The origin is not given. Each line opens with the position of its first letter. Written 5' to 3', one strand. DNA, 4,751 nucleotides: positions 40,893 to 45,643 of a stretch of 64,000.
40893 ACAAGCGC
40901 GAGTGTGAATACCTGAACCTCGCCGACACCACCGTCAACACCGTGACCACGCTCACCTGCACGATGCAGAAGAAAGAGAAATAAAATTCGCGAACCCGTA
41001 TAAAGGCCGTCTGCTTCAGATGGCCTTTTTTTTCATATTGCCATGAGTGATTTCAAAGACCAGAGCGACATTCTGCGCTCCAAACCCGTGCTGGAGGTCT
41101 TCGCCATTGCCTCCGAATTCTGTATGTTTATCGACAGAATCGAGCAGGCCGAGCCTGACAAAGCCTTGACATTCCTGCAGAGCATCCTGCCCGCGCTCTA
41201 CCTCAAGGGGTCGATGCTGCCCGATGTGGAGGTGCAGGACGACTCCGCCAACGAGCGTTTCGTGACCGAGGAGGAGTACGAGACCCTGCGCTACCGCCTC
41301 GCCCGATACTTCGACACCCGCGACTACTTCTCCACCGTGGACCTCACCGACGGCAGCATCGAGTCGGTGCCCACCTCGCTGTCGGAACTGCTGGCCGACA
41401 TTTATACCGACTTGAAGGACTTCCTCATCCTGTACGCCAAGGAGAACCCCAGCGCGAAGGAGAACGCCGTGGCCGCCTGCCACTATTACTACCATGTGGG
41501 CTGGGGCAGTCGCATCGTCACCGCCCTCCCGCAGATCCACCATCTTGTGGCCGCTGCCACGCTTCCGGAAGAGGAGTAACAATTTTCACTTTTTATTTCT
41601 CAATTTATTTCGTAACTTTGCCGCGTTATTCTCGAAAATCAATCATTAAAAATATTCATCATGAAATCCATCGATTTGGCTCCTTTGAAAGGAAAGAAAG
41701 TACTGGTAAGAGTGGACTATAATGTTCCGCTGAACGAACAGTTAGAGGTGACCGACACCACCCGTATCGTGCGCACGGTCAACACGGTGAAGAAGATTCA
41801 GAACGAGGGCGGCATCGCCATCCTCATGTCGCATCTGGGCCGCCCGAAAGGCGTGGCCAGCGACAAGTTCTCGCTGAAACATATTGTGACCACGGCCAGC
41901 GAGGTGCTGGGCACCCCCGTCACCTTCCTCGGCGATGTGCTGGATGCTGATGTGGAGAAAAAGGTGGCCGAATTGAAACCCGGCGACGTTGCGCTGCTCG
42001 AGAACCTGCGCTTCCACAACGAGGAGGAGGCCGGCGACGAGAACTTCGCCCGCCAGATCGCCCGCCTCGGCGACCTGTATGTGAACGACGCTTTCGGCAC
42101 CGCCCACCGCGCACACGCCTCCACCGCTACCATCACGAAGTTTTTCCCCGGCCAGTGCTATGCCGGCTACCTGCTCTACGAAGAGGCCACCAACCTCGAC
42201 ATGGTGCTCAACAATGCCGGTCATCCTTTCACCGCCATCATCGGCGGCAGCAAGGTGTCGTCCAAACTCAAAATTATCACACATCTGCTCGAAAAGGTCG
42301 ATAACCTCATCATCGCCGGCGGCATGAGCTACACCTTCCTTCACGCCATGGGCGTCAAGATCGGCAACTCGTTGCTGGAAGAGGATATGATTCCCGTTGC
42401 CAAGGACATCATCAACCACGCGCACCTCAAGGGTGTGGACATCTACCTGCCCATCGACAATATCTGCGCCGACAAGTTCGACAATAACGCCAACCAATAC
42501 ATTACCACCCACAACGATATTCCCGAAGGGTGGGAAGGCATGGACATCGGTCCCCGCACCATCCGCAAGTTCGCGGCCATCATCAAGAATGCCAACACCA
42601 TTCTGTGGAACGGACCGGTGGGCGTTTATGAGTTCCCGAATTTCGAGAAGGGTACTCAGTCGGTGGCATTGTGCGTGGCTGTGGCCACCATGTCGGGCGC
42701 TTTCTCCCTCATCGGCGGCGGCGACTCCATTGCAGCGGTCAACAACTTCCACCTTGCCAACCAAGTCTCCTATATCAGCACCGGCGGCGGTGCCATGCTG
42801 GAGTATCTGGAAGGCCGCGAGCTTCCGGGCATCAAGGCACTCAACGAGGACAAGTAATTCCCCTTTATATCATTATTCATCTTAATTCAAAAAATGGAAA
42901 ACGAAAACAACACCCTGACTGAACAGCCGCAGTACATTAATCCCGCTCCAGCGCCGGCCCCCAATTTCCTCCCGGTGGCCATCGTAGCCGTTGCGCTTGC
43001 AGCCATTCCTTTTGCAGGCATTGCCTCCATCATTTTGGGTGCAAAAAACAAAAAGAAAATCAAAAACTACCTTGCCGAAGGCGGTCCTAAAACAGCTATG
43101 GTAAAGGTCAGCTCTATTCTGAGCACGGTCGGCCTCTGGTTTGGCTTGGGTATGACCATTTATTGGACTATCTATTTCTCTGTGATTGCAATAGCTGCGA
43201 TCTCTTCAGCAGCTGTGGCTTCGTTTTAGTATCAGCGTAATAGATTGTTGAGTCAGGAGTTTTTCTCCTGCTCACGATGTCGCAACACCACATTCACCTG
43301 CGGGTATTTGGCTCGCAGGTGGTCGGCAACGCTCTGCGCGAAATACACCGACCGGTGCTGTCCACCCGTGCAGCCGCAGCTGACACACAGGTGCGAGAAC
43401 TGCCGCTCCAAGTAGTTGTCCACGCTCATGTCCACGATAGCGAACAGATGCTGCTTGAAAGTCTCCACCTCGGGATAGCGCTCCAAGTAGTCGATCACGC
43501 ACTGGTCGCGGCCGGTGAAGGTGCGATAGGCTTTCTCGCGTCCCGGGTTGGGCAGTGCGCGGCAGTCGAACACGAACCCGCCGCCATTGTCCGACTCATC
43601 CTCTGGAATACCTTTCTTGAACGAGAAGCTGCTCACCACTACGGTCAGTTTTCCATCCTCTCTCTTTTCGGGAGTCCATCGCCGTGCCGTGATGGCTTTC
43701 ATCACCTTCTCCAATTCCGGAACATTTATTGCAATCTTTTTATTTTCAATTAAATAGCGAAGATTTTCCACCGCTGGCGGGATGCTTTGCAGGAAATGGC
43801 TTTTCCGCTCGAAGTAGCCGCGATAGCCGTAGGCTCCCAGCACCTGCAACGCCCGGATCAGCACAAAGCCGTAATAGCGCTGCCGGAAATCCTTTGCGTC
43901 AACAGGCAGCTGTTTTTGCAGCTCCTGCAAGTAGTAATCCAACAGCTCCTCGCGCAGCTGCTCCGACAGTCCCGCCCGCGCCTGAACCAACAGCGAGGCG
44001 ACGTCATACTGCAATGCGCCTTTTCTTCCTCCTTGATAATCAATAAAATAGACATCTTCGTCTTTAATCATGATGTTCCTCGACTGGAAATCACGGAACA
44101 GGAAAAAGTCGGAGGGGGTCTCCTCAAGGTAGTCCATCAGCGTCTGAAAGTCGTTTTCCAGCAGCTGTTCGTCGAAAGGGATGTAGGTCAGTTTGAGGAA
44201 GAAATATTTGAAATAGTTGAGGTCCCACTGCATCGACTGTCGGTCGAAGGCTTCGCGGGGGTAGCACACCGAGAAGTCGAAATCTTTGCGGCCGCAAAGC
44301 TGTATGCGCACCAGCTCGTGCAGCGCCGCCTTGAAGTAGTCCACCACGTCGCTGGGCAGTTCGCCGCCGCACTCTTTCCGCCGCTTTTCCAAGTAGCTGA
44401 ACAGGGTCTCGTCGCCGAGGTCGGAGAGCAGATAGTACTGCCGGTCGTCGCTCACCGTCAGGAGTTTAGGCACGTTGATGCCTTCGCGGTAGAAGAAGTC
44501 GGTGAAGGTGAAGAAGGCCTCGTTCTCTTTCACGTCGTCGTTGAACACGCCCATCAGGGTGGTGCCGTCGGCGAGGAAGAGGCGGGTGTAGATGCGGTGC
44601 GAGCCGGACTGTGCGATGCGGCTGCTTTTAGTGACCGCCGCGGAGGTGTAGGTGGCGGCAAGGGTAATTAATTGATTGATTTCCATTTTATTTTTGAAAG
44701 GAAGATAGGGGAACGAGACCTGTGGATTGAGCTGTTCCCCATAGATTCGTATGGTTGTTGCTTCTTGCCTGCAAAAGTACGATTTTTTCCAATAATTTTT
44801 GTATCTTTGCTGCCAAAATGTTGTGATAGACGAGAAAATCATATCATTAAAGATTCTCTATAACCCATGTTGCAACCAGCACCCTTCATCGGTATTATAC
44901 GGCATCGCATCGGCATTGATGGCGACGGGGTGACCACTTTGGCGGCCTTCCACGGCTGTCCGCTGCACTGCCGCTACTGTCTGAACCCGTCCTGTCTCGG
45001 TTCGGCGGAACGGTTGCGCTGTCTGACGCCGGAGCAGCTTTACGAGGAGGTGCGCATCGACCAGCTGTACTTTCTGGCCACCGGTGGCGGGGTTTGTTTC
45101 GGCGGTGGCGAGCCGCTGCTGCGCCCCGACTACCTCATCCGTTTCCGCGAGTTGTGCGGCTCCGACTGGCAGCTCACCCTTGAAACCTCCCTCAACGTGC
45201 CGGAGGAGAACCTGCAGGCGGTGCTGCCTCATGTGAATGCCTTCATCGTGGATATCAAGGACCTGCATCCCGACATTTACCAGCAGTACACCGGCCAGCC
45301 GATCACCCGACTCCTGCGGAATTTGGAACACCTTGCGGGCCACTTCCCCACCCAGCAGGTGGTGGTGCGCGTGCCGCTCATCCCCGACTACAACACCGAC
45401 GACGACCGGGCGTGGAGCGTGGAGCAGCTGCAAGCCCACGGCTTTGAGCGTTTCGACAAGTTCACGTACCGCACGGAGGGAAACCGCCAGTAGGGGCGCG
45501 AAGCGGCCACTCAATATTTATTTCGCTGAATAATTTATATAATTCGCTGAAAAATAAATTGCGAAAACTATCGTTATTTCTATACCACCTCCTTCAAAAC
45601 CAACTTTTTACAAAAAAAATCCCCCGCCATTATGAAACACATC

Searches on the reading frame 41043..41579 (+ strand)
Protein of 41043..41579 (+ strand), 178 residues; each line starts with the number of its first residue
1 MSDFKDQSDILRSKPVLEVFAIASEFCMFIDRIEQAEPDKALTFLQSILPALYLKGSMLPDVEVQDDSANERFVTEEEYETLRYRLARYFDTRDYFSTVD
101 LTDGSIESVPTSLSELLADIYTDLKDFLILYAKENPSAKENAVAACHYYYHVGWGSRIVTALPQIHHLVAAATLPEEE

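Call 92: search_protein_families(library=pfam, proteins=[window:41043-41579:+], max_evalue=0.001)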
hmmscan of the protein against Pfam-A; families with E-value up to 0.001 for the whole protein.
window:41043-41579:+ (178 aa): 1 family
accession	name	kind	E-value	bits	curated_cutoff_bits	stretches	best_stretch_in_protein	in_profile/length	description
PF16702.10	DUF5063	-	2.3e-32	113.1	27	1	13-170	4-166/167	Domain of unknown function (DUF5063)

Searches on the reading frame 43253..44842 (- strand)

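Call 92: search_protein_families(library=pfam, proteins=[window:43253-44842:-], max_evalue=0.001)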
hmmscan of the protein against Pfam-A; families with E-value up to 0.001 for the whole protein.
window:43253-44842:- (529 aa): 3 families
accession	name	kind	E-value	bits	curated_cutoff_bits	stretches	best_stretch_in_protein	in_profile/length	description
PF22740.1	PapZ_C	-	1.8e-35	122.2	27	1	400-525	2-120/121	RapZ C-terminal domain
PF01636.29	APH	-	6.7e-11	42.8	23.2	1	105-307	35-232/239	Phosphotransferase enzyme family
PF02958.26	EcKL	-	9.5e-06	25.6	22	1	225-312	193-289/294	Ecdysteroid kinase-like family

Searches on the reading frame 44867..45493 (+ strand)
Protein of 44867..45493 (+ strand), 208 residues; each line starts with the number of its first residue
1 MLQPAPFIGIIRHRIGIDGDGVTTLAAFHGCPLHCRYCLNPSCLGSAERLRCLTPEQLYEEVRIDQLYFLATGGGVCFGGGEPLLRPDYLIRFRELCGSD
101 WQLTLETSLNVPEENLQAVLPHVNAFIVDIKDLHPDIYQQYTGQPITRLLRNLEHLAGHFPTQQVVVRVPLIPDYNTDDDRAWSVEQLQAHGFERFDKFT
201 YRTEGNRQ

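Call 55: search_protein_families(library=ncbifam, proteins=[window:44867-45493:+], max_evalue=0.001)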
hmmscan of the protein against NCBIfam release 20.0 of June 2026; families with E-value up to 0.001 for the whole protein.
window:44867-45493:+ (208 aa): 19 families
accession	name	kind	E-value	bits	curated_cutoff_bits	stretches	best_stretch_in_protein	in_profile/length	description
TIGR02494.1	PFLE_PFLC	subfamily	1.3e-35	123.1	174.35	2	54-183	105-233/293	glycyl-radical enzyme activating protein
NF048010.1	SfplDhtActHpsHDes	equivalog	3.2e-31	108.2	430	2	56-181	115-241/298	(2S)-3-sulfopropanediol dehydratase activating enzyme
NF043069.1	T4HPD_activ_SAM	equivalog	4.8e-29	101.7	425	2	53-182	104-232/299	trans-4-hydroxy-L-proline dehydratase activase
NF048008.1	SfplDhtActHpfHKleb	equivalog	1.6e-26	93.3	500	1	56-180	110-233/308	(2S)-3-sulfopropanediol dehydratase activating enzyme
NF033719.1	ind_deCO2_activ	equivalog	3.6e-26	92.2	425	1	56-185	114-241/302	indoleacetate decarboxylase activase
NF033717.2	HPDL_rSAM_activ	equivalog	7.1e-25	87.9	420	2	53-194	112-254/311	4-hydroxyphenylacetate decarboxylase activase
TIGR02493.1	PFLA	equivalog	1.3e-24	86.9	231.75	1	17-180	11-174/235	pyruvate formate-lyase-activating protein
TIGR04395.1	cutC_activ_rSAM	equivalog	6.2e-22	78.2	360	2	56-186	113-242/309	choline TMA-lyase-activating enzyme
TIGR04003.1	rSAM_BssD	equivalog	1.1e-20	74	496.45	1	54-180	109-235/314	[benzylsuccinate synthase]-activating enzyme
NF007483.0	PRK10076.1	equivalog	7.6e-17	61.4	326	2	51-179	96-223/292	[formate-C-acetyltransferase]-activating enzyme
NF008356.0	PRK11145.1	equivalog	1.1e-14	54.3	375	1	17-188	16-187/246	pyruvate formate lyase 1-activating protein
TIGR04041.1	activase_YjjW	hypoth_equivalog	3.7e-13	49.5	250.2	1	48-176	88-211/276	YjjW family glycine radical enzyme activase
TIGR02495.1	NrdG2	equivalog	5.6e-10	38.9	131.15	1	26-179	21-171/193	anaerobic ribonucleoside-triphosphate reductase activating protein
TIGR04349.1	rSAM_QueE_gams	hypoth_equivalog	6.1e-07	29.3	300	1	23-132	21-117/210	7-carboxy-7-deazaguanine synthase QueE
TIGR03963.1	rSAM_QueE_Clost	equivalog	5.6e-06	26.2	260.1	1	13-131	6-123/219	putative 7-carboxy-7-deazaguanine synthase QueE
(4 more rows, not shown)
